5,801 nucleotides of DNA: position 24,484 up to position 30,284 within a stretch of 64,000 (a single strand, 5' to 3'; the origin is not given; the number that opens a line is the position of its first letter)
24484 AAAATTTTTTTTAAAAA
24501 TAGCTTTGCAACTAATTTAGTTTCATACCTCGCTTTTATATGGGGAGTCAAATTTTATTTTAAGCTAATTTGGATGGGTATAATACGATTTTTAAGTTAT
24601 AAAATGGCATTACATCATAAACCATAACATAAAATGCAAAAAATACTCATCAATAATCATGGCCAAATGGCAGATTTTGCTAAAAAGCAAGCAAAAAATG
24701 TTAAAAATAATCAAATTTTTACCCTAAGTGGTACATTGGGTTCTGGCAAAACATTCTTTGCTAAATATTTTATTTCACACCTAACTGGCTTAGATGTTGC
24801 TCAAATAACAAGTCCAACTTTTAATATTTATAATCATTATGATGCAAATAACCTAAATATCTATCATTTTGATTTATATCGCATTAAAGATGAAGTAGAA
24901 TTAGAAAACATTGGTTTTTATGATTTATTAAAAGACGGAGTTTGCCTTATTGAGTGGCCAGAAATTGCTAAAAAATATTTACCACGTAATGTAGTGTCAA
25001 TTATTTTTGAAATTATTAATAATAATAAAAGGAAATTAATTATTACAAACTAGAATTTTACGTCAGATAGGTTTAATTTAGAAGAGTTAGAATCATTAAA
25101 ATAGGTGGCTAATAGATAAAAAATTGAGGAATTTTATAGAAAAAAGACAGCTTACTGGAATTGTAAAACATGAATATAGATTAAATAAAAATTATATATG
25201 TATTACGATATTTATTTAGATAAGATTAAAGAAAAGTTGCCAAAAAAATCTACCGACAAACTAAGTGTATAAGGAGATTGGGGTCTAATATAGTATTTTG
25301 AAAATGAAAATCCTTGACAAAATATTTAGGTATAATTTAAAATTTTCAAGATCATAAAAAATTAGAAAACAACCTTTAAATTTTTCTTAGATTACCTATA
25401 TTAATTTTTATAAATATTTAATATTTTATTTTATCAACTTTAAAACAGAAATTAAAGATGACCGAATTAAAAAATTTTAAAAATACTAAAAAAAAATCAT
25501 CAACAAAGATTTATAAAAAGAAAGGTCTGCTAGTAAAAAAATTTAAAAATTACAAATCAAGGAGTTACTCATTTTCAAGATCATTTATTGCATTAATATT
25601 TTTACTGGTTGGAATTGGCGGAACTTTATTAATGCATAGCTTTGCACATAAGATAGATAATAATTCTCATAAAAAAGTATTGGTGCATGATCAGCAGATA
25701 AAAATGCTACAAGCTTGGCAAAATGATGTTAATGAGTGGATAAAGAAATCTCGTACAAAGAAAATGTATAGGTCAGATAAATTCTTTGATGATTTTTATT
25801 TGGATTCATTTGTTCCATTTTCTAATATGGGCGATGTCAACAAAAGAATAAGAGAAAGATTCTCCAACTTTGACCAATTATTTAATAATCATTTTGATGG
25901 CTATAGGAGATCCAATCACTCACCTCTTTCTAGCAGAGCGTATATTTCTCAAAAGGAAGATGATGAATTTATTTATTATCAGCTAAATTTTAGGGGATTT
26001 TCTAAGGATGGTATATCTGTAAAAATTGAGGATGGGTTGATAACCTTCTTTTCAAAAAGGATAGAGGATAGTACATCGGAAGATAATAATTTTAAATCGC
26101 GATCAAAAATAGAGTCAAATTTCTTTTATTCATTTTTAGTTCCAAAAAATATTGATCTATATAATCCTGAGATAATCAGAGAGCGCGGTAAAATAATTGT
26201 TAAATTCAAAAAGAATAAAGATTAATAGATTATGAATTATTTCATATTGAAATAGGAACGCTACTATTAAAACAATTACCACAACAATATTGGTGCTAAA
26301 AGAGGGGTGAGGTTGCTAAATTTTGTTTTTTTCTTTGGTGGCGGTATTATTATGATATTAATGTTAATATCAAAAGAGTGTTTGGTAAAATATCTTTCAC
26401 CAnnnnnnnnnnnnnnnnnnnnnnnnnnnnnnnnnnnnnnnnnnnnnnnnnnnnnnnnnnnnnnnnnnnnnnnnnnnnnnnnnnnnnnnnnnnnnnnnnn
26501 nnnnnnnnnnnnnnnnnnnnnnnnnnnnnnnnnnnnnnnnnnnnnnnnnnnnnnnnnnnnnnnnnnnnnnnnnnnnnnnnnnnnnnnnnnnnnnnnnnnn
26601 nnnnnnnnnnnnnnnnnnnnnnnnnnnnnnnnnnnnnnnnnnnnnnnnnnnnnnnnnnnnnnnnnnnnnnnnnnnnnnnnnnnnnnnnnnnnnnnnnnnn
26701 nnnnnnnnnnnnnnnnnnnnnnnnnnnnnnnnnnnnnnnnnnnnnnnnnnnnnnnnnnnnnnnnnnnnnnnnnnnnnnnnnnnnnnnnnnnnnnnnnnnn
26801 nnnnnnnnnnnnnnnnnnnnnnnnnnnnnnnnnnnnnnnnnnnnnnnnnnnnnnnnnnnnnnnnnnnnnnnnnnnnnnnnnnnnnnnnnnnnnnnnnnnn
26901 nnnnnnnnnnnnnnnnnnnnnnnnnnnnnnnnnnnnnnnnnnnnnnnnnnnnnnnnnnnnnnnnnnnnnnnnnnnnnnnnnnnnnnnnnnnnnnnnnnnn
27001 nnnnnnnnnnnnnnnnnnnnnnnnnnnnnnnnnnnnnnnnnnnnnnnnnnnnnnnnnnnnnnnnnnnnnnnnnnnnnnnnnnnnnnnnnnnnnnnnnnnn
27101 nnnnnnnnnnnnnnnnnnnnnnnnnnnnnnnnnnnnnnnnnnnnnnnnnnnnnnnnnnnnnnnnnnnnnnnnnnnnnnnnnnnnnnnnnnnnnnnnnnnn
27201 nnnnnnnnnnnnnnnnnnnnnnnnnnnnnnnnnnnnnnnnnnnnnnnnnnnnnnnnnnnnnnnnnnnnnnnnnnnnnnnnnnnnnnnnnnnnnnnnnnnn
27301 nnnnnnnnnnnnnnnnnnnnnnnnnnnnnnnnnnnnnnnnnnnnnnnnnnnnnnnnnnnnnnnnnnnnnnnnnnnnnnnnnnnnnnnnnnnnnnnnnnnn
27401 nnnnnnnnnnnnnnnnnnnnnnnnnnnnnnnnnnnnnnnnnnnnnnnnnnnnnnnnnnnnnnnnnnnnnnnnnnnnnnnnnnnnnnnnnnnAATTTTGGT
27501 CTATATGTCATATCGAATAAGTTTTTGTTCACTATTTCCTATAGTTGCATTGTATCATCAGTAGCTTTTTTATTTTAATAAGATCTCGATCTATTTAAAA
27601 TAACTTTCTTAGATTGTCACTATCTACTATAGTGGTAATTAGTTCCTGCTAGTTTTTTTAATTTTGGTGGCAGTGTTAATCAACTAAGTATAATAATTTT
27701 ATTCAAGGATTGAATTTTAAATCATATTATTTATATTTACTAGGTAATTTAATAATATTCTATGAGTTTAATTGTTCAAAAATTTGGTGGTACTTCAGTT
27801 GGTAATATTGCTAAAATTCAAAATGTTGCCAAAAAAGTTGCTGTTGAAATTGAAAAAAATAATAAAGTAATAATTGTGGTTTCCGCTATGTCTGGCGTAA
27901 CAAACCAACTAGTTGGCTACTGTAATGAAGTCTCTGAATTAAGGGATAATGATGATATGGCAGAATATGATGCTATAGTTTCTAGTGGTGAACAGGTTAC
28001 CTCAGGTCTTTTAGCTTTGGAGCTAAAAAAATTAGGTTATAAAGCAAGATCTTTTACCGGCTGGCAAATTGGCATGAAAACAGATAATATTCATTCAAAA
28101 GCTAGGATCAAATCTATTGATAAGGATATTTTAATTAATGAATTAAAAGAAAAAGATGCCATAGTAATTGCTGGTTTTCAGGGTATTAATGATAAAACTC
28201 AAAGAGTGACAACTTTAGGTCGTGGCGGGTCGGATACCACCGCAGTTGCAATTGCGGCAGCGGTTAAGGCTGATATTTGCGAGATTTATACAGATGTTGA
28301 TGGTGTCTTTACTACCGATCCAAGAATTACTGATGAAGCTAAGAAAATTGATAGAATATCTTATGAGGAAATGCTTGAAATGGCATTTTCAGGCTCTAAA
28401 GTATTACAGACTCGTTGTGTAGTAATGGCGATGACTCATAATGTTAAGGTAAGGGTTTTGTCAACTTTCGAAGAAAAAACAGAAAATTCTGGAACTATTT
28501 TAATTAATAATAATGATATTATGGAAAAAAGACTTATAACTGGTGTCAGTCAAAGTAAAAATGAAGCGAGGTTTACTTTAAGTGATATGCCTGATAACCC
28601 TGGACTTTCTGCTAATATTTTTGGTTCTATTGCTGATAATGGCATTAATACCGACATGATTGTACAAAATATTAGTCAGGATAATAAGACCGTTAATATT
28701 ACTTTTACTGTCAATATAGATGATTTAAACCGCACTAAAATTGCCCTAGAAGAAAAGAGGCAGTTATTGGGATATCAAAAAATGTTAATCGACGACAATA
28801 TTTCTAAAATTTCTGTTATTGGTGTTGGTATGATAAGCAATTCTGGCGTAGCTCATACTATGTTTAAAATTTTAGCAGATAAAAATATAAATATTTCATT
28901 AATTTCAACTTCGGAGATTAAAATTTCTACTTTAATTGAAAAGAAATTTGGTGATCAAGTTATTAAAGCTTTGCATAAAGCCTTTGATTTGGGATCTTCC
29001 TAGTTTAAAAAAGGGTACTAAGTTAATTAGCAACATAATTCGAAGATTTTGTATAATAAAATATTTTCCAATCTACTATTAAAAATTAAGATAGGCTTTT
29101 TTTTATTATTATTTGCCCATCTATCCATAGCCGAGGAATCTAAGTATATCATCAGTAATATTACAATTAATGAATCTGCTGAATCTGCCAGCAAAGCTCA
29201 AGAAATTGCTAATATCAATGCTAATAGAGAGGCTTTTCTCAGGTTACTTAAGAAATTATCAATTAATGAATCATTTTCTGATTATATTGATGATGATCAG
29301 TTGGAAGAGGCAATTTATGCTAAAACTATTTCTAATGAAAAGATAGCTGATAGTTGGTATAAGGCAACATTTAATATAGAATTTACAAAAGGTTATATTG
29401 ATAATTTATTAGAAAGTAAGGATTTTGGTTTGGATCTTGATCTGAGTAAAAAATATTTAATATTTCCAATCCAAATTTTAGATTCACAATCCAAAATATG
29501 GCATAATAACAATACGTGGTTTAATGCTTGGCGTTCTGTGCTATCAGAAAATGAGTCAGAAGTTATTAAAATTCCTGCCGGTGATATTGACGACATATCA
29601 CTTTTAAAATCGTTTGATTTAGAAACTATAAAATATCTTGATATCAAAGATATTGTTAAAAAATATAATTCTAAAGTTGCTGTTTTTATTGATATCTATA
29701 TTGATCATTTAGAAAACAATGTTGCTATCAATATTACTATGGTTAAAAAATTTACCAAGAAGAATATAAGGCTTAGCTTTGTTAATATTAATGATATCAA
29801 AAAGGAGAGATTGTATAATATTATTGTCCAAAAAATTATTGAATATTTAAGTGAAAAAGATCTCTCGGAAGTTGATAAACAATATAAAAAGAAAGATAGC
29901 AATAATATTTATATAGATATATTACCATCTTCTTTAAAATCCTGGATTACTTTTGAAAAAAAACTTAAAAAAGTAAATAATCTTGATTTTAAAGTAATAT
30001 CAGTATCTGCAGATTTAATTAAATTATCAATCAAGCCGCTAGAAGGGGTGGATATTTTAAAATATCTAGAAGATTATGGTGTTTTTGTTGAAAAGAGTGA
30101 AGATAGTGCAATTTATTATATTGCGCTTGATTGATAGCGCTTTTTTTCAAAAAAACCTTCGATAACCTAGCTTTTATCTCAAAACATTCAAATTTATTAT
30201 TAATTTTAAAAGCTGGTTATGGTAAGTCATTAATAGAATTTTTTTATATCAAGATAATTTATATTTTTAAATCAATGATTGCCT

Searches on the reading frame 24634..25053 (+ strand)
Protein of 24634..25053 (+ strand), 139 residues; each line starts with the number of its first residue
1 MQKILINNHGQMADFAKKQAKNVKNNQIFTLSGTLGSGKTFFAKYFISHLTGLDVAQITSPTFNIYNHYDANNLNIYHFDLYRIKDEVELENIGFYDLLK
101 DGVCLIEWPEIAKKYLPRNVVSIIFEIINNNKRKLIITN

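Call 10: search_protein_families(library=pfam, proteins=[window:24634-25053:+], max_evalue=0.001)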
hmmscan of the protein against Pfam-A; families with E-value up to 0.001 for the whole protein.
window:24634-25053:+ (139 aa): 3 families
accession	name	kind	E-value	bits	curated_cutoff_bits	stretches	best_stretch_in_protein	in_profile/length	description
PF02367.23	TsaE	-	1.5e-34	119.2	26.6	1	7-134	2-127/128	Threonylcarbamoyl adenosine biosynthesis protein TsaE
PF24883.2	NPHP3_N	-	0.0006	20.5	24.8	1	21-53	17-49/164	Nephrocystin 3, N-terminal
PF20720.3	nSTAND3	-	0.00095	19.3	27.2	0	17-80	8-72/155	Novel STAND NTPase 3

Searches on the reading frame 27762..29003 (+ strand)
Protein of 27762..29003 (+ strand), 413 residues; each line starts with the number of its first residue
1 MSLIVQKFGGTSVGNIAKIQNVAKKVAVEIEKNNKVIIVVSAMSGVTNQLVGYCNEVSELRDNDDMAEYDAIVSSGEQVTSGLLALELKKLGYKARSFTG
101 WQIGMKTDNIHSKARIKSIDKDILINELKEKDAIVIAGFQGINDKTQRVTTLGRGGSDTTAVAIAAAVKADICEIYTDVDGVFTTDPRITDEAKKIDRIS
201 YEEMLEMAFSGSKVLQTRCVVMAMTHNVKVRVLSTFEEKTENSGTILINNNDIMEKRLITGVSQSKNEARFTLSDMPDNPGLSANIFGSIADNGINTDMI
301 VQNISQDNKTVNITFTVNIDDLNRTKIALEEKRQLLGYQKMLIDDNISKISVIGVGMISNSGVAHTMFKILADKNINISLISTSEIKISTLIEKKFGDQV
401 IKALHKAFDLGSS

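Call 10: search_protein_families(library=pfam, proteins=[window:27762-29003:+], max_evalue=0.001)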
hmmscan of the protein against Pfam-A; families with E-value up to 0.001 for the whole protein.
window:27762-29003:+ (413 aa): 4 families
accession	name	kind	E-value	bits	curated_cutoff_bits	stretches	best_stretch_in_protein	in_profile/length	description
PF00696.33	AA_kinase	-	1.9e-47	162.4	24.9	1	3-234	2-234/234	Amino acid kinase family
PF22468.2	ACT_9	-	1.2e-32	111.8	27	2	350-408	1-61/61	ACT domain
PF13840.12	ACT_7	-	4.5e-15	55.7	27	1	343-406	2-65/65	ACT domain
PF01842.31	ACT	-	3.4e-11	43.1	27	1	275-335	6-64/66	ACT domain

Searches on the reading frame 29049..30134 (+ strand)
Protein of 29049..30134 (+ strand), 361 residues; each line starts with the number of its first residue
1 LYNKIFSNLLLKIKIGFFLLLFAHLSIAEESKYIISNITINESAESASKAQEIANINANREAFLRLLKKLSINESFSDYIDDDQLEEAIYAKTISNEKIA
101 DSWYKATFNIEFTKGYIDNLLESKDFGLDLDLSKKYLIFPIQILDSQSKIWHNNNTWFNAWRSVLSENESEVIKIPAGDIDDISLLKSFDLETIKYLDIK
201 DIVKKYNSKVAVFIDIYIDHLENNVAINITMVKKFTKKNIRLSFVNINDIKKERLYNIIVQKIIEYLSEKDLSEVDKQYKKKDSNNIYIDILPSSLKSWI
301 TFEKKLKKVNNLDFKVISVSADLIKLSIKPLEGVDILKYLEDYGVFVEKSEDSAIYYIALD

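Call 10: search_protein_families(library=pfam, proteins=[window:29049-30134:+], max_evalue=0.001)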
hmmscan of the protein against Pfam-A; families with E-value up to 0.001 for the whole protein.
window:29049-30134:+ (361 aa): 1 family
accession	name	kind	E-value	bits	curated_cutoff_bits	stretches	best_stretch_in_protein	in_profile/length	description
PF09839.14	DUF2066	-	6.6e-05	22.8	23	1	47-268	14-229/232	Uncharacterized protein conserved in bacteria (DUF2066)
